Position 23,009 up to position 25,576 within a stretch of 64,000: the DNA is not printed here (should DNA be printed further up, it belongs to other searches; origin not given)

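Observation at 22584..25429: SET-domain methyltransferase translationally coupled (ATGA) to a 10-TM hybrid histidine kinase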

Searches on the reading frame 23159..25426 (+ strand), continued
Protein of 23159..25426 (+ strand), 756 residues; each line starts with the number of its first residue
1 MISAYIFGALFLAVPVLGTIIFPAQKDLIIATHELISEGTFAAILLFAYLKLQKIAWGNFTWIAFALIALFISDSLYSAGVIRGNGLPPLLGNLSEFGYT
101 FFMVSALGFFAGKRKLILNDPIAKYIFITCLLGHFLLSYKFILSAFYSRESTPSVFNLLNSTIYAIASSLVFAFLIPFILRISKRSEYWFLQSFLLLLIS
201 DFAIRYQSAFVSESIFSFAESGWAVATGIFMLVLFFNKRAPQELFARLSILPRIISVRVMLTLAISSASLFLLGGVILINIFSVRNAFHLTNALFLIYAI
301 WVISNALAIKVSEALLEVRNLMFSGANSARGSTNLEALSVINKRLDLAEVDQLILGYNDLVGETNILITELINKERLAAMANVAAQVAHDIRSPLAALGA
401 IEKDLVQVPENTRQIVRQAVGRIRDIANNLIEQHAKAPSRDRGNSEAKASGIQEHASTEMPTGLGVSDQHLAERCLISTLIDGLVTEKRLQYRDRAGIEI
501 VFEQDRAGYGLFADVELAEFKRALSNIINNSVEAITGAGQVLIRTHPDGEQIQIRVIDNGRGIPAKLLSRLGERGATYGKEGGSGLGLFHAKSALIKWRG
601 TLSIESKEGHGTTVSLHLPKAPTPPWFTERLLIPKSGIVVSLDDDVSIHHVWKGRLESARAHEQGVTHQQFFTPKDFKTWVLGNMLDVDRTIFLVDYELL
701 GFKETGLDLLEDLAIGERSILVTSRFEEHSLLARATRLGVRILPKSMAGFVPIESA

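Call 35: find_encoding_contigs(protein=P0033, flank=4000, max_places=2)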
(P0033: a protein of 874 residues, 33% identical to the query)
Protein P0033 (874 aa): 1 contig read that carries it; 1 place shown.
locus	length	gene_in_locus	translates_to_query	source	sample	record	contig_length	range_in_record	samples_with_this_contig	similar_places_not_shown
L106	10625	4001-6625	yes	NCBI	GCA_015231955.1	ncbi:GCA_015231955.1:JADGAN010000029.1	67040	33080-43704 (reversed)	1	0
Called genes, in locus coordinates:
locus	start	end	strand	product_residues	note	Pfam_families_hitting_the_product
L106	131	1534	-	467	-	PF01637:ATPase_2, PF13191:AAA_16, PF13173:AAA_14, PF13401:AAA_22 (faint), PF03008:DUF234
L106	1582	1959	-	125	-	-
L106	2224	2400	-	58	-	-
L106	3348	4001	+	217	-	PF13529:Peptidase_C39_2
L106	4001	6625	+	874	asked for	PF00512:HisKA (weak), PF02518:HATPase_c, PF13589:HATPase_c_3 (faint)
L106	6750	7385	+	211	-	-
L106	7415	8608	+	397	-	PF01551:Peptidase_M23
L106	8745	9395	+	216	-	PF20311:DUF6607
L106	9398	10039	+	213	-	PF01596:Methyltransf_3, PF01135:PCMT (weak), PF13578:Methyltransf_24, PF13649:Methyltransf_25, PF13847:Methyltransf_31 (weak)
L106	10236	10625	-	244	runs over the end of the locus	PF02596:DUF169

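Call 48: search_protein_families(library=pfam, proteins=[L106:3348-3998:+], max_evalue=0.01)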
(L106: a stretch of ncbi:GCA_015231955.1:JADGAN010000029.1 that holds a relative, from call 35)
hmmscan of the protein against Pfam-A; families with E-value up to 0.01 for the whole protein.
L106:3348-3998:+ (217 aa): 3 families
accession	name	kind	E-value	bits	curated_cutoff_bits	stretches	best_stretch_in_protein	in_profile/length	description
PF13529.12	Peptidase_C39_2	-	3.5e-06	28.1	24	1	47-170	6-143/143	Peptidase_C39 like family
PF03412.21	Peptidase_C39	-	0.0013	19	22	1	47-108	5-61/133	Peptidase C39 family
PF11814.14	DUF3335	-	0.0023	17.9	25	1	47-65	4-22/206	Peptidase_C39 like family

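Call 64: find_encoding_contigs(protein=P0012, flank=3000, max_places=1)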
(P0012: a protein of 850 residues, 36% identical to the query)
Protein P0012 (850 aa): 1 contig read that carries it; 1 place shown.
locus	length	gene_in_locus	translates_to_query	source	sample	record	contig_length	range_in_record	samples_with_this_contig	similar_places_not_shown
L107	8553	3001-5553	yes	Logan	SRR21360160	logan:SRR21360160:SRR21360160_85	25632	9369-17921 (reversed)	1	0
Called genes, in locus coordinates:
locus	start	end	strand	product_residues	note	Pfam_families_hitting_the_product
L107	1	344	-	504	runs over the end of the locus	PF05977:MFS_3 (weak), PF06609:TRI12, PF00083:Sugar_tr, PF07690:MFS_1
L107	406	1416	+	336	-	PF06144:DNA_pol3_delta, PF14840:DNA_pol3_delt_C, PF21694:DNA_pol3_delta_C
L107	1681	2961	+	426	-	PF01593:Amino_oxidase, PF13450:NAD_binding_8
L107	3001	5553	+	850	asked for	PF02518:HATPase_c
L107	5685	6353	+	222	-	PF01467:CTP_transf_like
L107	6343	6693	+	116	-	PF02410:RsfS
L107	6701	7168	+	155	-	PF02590:SPOUT_MTase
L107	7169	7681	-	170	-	-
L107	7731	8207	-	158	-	-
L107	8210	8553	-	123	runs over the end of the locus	-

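Call 65: find_encoding_contigs(protein=P0025, flank=3000, max_places=1)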
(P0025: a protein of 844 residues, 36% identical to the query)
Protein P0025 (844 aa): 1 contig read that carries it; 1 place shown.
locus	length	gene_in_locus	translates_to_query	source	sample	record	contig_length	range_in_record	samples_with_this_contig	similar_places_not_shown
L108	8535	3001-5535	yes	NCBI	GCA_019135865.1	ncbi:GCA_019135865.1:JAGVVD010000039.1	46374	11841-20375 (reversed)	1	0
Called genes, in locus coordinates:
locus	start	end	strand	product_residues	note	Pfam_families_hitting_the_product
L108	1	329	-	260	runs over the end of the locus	PF02578:Cu-oxidase_4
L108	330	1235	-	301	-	PF09924:LPG_synthase_C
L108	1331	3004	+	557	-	-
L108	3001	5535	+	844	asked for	PF02518:HATPase_c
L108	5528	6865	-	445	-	PF00246:Peptidase_M14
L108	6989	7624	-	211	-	PF13386:DsbD_2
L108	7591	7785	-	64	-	-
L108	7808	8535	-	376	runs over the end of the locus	PF12801:Fer4_5 (weak), PF12837:Fer4_6 (faint), PF12838:Fer4_7 (faint), PF14697:Fer4_21 (faint), PF12801:Fer4_5 (weak), PF13187:Fer4_9 (faint), PF00037:Fer4 (weak), PF13237:Fer4_10 (weak), +1 more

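Call 66: find_encoding_contigs(protein=P0053, flank=3000, max_places=1)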
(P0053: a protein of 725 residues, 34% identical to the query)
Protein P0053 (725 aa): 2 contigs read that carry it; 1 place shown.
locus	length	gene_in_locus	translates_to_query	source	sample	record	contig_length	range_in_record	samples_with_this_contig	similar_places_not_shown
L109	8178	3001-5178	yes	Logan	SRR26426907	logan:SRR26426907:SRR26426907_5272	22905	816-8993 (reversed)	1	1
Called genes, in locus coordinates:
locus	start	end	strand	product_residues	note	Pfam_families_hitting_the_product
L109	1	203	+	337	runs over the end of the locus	-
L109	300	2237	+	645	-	PF07737:ATLF (weak)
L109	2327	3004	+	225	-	PF00856:SET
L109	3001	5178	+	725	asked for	PF00512:HisKA (faint), PF02518:HATPase_c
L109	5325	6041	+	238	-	PF01381:HTH_3 (weak), PF14394:DUF4423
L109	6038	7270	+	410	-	PF12044:Metallopep (weak)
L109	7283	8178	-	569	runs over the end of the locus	?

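Call 68: search_protein_families(library=ncbifam, proteins=[L107:1681-2958:+, L103:2569-3864:+, L108:1331-3001:+, L109:2327-3001:+, L106:3348-3998:+], max_evalue=0.01)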
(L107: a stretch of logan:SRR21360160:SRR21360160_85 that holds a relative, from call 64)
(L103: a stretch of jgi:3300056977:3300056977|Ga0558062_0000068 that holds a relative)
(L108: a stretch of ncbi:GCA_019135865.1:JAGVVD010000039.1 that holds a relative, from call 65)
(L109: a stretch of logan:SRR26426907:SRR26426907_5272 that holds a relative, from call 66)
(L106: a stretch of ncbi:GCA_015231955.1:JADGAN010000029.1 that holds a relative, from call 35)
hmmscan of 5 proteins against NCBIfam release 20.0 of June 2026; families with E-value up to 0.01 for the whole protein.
L107:1681-2958:+ (426 aa): 55 families (the best 25 are shown)
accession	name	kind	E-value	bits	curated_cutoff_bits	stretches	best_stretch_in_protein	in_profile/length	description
TIGR02734.1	crtI_fam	subfamily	1.3e-13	50.5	238.1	1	5-58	1-54/504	phytoene desaturase family protein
TIGR03467.1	HpnE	equivalog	8.3e-13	48.4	283.05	1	5-44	1-40/430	hydroxysqualene dehydroxylase HpnE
NF005560.0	PRK07233.1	equivalog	2e-12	46.7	252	2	4-43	2-41/435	hypothetical protein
NF058655.1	CrtID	equivalog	5.7e-10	38.6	640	1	5-58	1-54/478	bifunctional phytoene desaturase/3,4-desaturase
TIGR02731.1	phytoene_desat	equivalog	1.2e-08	34.1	569.4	2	4-41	1-38/453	15-cis-phytoene desaturase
NF005547.0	PRK07208.1-3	equivalog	1.3e-08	34.1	380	1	2-89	4-92/465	hypothetical protein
NF005548.0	PRK07208.1-4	equivalog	3.5e-08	32.5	389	1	2-55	3-56/488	hypothetical protein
TIGR02733.1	desat_CrtD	equivalog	4.6e-08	32.2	549.7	1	3-63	2-62/492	C-3',4' desaturase CrtD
NF042421.1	hydcarot_desat_CrtD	equivalog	2.1e-07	29.8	500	1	3-57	2-56/487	1-hydroxycarotenoid 3,4-desaturase CrtD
TIGR00562.1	proto_IX_ox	equivalog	2.2e-06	26.6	97.85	1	3-80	3-82/470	protoporphyrinogen oxidase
NF045637.1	carotdesatCrtDProt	equivalog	2.4e-06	26.4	580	1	5-41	1-37/485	1-hydroxycarotenoid 3,4-desaturase CrtD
NF008843.0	PRK11883.1-3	equivalog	5.9e-06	25.6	406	1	3-55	2-56/424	protoporphyrinogen oxidase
NF008845.0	PRK11883.1-5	equivalog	7.9e-06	24.4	560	1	2-55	4-63/468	protoporphyrinogen oxidase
NF041087.1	bile_acid_BaiCD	equivalog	1.1e-05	23.7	825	1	2-40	380-418/642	bile acid Fe-S flavoenzyme BaiCD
TIGR02730.1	carot_isom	equivalog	1.2e-05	24.4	586.9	1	5-66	3-64/493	carotenoid isomerase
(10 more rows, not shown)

L103:2569-3864:+ (432 aa): 47 families (the best 25 are shown)
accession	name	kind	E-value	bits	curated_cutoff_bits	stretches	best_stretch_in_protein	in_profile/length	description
TIGR03467.1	HpnE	equivalog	3.1e-12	46.5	283.05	1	10-47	1-38/430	hydroxysqualene dehydroxylase HpnE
NF005560.0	PRK07233.1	equivalog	1.8e-11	43.6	252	2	9-47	2-40/435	hypothetical protein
TIGR02734.1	crtI_fam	subfamily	1.1e-08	34.3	238.1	1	10-63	1-54/504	phytoene desaturase family protein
NF008845.0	PRK11883.1-5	equivalog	2.4e-08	32.7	560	1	8-88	5-90/468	protoporphyrinogen oxidase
TIGR00562.1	proto_IX_ox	equivalog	3.5e-08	32.5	97.85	1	8-86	3-82/470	protoporphyrinogen oxidase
TIGR02731.1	phytoene_desat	equivalog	1.3e-07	30.8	569.4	1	9-48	1-40/453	15-cis-phytoene desaturase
NF058655.1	CrtID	equivalog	8.4e-07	28.2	640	1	10-63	1-54/478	bifunctional phytoene desaturase/3,4-desaturase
NF045637.1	carotdesatCrtDProt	equivalog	1.1e-06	27.5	580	1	10-50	1-41/485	1-hydroxycarotenoid 3,4-desaturase CrtD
TIGR02733.1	desat_CrtD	equivalog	1.3e-06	27.4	549.7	1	8-68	2-63/492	C-3',4' desaturase CrtD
NF008841.0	PRK11883.1-1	equivalog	1.9e-06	27.1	517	1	7-60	3-59/453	protoporphyrinogen oxidase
NF005548.0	PRK07208.1-4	equivalog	2e-06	26.7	389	1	8-56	4-52/488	hypothetical protein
NF042421.1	hydcarot_desat_CrtD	equivalog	9.3e-06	24.4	500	1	9-59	3-53/487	1-hydroxycarotenoid 3,4-desaturase CrtD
NF010590.0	PRK13984.1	equivalog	1.6e-05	23.3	946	1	7-46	288-327/611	putative oxidoreductase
NF005547.0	PRK07208.1-3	equivalog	3.4e-05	22.8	380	1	8-49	5-46/465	hypothetical protein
NF002481.1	PRK01747.1-2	equivalog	3.9e-05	22.7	600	1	6-41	237-272/611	bifunctional tRNA (5-methylaminomethyl-2-thiouridine)(34)-methyltransferase MnmC2/FAD-dependent 5-carboxymethylaminomethyl-2-thiouridine(34)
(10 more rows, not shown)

L108:1331-3001:+ (557 aa): 2 families
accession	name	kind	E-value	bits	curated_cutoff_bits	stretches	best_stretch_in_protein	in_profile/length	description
TIGR01686.1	FkbH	subfamily_domain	1.5e-89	300.4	146.65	1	199-526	2-321/323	FkbH domain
TIGR01681.1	HAD-SF-IIIC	subfamily_domain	6.1e-18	65.9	35.75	1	201-323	1-130/132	HAD-IIIC family phosphatase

L109:2327-3001:+ (225 aa): 0 families

L106:3348-3998:+ (217 aa): 1 family
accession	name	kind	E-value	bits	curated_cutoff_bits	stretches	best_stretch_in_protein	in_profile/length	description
NF033920.0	C39_PA2778_fam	equivalog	0.0055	16.1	150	0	47-72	7-32/255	PA2778 family cysteine peptidase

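Call 90: search_protein_families(library=padloc, proteins=[window:23159-25426:+], max_evalue=0.01)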
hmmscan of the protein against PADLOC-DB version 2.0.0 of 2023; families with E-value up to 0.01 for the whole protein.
window:23159-25426:+ (756 aa): 0 families

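Call 91: find_encoding_contigs(protein=P0046, flank=3000, max_places=2)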
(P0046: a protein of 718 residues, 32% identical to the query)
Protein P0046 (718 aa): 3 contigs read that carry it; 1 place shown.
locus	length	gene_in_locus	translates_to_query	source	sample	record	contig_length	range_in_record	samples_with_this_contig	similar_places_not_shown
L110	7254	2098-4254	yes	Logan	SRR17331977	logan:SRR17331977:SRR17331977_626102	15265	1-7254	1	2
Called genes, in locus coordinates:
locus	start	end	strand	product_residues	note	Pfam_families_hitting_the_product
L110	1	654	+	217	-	?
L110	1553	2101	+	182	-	PF00856:SET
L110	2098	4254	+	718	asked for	PF00512:HisKA (faint), PF02518:HATPase_c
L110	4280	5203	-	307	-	PF00072:Response_reg (faint)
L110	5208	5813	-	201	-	PF01381:HTH_3, PF13443:HTH_26 (weak)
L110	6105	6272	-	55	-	-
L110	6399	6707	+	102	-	PF05101:VirB3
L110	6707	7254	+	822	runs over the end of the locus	PF27097:VirB4_TrbE_N, PF03135:CagE_TrbE_VirB, PF19044:P-loop_TraG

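Call 93: search_solved_structures(query=L107:1681-2958:+, max_evalue=0.00001)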
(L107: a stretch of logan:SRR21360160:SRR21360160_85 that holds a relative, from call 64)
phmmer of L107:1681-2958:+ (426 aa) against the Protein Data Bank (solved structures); distinct sequences matched with E-value up to 0.00001: 96 (the best 60 are shown).
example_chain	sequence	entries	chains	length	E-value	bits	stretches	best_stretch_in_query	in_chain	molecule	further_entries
4gu0_A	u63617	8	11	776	7.2e-62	212.9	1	2-419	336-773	Lysine-specific histone demethylase 1B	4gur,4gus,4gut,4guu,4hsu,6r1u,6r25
4gu1_A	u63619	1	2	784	7.4e-62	212.8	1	2-419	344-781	Lysine-specific histone demethylase 1B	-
7xe1_A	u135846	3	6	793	7.6e-62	212.8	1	2-419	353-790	Lysine-specific histone demethylase 1B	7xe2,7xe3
4fwe_A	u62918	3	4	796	7.7e-62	212.8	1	2-419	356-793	Lysine-specific histone demethylase 1B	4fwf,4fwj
6w4k_A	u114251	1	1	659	1.9e-53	185.1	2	163-424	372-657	Lysine-specific histone demethylase 1A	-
8ym7_A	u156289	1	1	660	1.9e-53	185.1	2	163-424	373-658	Lysine-specific histone demethylase 1A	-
2ejr_A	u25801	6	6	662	2e-53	185.1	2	163-424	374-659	Lysine-specific histone demethylase 1 | Lysine-specific histone demethylase 1A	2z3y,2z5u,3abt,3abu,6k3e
8jf5_A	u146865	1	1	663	2e-53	185.1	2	163-424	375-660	Lysine-specific histone demethylase 1A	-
2h94_A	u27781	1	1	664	2e-53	185.1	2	163-424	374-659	Lysine-specific histone demethylase 1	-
2hko_A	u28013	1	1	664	2e-53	185.1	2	163-424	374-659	Lysine-specific histone demethylase 1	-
7e0g_A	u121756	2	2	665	2e-53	185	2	163-424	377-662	Lysine-specific histone demethylase 1A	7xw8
2iw5_A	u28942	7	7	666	2e-53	185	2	163-424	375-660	LYSINE-SPECIFIC HISTONE DEMETHYLASE 1 | Lysine-specific histone demethylase 1A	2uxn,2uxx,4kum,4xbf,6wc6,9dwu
6s35_A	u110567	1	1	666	2e-53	185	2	163-424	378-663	Lysine-specific histone demethylase 1A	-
5h6q_A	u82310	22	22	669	2e-53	185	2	163-424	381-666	Lysine-specific histone demethylase 1A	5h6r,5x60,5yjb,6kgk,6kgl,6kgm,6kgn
9dbp_A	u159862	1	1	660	2.2e-53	184.9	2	163-424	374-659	Lysine-specific histone demethylase 1A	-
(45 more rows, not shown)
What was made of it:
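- Closest known: LSD1/LSD2. Same: The oxidase encoded upstream of sister kinases aligns over its full length with the LSD2 amine-oxidase domain at 7e-62 (call 93).
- The oxidase matches LSD2 at 7e-62 and LSD1 at 2e-53, against spermine oxidase at 1e-43 (call 93). The oxidase family also includes polyamine and spermine oxidases (call 93). The oxidase matches LSD2 and LSD1 better than polyamine oxidases (call 93).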
